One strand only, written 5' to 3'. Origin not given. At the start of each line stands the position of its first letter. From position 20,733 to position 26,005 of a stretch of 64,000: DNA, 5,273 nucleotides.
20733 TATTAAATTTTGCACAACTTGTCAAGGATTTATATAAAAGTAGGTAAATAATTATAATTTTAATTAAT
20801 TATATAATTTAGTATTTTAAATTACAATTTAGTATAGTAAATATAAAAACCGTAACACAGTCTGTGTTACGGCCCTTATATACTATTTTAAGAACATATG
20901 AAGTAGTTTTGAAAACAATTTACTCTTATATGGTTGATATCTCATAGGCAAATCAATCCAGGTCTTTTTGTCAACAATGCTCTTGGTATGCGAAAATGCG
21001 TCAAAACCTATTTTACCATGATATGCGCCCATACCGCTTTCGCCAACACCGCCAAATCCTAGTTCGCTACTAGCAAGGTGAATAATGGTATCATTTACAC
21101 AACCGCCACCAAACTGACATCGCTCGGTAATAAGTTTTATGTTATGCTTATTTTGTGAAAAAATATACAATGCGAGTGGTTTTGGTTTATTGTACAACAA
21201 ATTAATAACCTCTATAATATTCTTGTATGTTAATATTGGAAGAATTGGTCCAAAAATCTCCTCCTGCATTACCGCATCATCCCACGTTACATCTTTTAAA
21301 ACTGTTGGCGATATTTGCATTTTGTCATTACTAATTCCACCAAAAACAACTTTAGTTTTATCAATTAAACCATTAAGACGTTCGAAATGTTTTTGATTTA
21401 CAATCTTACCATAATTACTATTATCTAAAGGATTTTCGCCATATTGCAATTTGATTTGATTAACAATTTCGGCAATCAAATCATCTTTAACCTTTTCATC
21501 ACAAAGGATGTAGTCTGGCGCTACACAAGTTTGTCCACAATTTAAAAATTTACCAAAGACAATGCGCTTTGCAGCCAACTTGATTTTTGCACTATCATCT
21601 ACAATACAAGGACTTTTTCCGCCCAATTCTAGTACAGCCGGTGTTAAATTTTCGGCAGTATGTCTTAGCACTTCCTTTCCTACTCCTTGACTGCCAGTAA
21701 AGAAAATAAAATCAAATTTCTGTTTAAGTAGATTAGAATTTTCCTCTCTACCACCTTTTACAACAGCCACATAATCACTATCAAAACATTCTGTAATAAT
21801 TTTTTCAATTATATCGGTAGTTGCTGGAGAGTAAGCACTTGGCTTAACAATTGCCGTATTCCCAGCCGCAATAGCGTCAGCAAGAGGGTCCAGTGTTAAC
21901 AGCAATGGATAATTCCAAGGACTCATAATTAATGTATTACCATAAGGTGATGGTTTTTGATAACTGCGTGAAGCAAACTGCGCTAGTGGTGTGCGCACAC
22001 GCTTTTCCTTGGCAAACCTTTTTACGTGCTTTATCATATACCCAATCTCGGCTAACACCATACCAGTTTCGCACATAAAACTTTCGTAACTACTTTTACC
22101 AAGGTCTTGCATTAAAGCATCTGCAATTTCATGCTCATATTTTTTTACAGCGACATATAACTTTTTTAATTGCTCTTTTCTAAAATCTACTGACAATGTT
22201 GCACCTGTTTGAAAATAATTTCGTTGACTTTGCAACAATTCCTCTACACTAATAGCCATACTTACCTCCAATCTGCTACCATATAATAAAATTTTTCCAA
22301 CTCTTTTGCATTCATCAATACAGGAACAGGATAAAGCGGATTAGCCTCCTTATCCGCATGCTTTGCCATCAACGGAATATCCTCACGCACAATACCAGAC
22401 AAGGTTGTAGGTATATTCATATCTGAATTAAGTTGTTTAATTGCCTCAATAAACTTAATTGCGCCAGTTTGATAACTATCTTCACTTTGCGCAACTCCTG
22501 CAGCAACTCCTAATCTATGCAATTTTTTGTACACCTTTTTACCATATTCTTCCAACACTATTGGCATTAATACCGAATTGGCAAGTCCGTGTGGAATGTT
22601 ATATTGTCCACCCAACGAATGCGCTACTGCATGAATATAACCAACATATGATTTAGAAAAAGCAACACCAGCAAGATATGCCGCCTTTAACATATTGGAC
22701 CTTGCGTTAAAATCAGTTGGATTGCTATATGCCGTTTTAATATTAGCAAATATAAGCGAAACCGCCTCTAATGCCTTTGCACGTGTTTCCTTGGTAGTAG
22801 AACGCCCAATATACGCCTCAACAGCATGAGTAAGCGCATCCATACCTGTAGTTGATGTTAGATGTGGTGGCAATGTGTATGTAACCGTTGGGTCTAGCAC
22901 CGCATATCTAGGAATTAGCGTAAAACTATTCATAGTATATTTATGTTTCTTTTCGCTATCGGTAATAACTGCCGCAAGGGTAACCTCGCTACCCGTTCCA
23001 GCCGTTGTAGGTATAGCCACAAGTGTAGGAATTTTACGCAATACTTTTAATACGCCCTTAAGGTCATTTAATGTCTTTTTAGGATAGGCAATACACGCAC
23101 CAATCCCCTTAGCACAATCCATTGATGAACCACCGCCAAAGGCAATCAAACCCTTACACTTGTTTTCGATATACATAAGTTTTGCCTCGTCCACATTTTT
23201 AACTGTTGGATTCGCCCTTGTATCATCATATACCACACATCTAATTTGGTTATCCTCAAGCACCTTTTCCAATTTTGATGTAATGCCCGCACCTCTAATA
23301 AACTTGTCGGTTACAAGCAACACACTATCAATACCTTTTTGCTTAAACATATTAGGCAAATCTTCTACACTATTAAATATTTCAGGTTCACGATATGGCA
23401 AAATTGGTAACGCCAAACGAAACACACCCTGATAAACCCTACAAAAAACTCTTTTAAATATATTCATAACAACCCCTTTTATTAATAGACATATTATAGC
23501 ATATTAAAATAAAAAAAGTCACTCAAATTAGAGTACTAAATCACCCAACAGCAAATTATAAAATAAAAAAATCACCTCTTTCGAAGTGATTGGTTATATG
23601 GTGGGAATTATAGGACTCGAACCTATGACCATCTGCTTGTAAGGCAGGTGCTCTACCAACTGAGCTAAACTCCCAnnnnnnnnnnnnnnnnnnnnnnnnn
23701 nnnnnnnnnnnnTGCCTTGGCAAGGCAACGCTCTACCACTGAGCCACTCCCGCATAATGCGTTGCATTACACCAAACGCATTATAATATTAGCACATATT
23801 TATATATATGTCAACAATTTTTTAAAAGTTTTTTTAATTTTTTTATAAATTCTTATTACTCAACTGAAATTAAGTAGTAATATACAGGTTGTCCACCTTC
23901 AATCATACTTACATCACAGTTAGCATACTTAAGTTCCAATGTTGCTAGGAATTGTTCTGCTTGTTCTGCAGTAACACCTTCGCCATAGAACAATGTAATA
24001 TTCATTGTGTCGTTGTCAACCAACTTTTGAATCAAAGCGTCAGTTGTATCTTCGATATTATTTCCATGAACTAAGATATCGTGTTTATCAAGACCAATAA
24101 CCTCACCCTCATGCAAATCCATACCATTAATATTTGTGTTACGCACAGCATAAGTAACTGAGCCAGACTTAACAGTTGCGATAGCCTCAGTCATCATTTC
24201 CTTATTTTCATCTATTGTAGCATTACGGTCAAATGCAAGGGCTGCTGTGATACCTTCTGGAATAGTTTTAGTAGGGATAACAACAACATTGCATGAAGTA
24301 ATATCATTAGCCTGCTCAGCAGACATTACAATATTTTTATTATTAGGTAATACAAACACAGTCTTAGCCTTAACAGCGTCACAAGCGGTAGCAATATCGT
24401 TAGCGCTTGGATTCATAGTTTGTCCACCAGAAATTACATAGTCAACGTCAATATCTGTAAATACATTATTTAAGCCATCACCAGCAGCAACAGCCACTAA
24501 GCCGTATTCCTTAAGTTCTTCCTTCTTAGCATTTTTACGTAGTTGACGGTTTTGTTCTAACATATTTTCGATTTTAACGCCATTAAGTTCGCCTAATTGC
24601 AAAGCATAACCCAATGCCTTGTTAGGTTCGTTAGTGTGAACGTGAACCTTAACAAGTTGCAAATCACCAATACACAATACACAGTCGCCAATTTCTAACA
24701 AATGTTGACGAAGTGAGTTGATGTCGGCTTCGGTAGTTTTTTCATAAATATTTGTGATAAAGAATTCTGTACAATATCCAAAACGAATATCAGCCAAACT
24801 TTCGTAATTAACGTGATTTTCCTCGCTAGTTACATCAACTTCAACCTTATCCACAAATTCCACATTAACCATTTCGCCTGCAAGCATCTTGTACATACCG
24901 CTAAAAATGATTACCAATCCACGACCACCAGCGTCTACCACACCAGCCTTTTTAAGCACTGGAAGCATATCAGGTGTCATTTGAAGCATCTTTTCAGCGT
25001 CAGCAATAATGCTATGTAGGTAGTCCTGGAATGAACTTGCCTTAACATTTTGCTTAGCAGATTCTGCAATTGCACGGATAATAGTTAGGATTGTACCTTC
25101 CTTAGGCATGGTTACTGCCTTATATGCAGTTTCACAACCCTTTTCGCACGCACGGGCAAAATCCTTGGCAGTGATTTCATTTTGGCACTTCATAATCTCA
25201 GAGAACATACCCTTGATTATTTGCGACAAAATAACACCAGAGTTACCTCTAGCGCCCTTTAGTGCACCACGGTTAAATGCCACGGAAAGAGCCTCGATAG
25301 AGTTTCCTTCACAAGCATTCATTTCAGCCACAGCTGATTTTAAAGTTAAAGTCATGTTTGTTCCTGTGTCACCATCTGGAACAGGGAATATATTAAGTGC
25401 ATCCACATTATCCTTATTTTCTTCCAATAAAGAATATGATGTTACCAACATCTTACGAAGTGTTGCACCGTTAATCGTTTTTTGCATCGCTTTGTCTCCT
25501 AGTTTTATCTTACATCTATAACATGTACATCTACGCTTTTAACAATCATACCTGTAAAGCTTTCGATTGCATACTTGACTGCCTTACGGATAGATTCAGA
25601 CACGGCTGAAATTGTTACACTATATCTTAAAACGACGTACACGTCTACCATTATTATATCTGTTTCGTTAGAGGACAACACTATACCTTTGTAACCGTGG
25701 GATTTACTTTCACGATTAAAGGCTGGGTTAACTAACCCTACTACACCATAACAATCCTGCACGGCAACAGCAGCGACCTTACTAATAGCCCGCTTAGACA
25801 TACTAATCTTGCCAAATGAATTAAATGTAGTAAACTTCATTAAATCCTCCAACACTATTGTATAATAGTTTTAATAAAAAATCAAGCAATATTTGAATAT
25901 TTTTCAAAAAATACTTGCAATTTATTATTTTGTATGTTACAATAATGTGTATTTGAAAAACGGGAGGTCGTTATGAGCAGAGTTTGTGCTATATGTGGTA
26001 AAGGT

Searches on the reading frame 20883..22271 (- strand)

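Call 75: search_protein_families(library=pfam, proteins=[window:20883-22271:-], max_evalue=0.0001)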
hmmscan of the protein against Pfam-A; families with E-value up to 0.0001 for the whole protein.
window:20883-22271:- (462 aa): 1 family
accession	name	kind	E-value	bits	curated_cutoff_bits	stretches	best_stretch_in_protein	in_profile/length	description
PF00171.27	Aldedh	-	1.6e-84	284.6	23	1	8-432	30-461/461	Aldehyde dehydrogenase family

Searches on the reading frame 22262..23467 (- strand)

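Call 75: search_protein_families(library=pfam, proteins=[window:22262-23467:-], max_evalue=0.0001)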
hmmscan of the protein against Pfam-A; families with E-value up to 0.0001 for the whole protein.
window:22262-23467:- (401 aa): 3 families
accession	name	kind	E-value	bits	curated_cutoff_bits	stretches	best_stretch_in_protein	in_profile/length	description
PF25137.1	ADH_Fe_C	-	7.4e-46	156.7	27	1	205-393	2-189/194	Fe-containing alcohol dehydrogenase family, C-terminal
PF00465.25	Fe-ADH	-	5.1e-43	147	31.3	1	32-193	9-168/168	Iron-containing alcohol dehydrogenase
PF13685.12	Fe-ADH_2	-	2.5e-09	37.7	28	1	33-123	6-94/149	Iron-containing alcohol dehydrogenase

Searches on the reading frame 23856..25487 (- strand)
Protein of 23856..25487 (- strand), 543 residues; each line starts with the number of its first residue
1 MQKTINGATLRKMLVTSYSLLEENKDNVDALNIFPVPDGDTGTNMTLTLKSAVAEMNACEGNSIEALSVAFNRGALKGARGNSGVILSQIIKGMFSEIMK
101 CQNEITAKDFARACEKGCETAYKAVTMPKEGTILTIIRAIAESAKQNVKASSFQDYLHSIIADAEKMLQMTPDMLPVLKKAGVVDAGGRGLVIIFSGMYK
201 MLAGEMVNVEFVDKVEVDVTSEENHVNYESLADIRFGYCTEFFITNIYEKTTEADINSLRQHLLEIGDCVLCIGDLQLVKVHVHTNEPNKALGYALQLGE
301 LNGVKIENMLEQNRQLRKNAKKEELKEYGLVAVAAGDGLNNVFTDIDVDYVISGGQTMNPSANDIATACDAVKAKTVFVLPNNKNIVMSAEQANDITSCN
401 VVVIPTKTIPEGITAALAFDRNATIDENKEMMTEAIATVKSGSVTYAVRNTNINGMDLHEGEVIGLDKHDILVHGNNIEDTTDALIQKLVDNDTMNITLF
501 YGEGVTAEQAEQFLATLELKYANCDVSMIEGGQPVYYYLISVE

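Call 75: search_protein_families(library=pfam, proteins=[window:23856-25487:-], max_evalue=0.0001)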
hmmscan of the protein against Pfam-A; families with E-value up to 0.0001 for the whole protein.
window:23856-25487:- (543 aa): 3 families
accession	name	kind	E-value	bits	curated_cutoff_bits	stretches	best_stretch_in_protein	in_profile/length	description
PF13684.11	FakA-like_C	-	6.1e-79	264.8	23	1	329-543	1-216/216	Fatty acid kinase subunit A-like, C-terminal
PF02734.22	Dak2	-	1.4e-41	142.7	27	1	35-199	1-173/174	DAK2 domain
PF21645.3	FakA-like_M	-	2.2e-25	88.7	24.9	1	236-315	2-79/80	Fatty acid kinase subunit A-like, middle domain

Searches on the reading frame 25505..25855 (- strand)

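Call 75: search_protein_families(library=pfam, proteins=[window:25505-25855:-], max_evalue=0.0001)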
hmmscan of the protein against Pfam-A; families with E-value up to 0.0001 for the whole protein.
window:25505-25855:- (116 aa): 1 family
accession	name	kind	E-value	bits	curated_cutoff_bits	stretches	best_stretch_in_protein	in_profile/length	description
PF03780.18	Asp23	-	5.9e-21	75.4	28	1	15-116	3-108/108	Asp23 family, cell envelope-related function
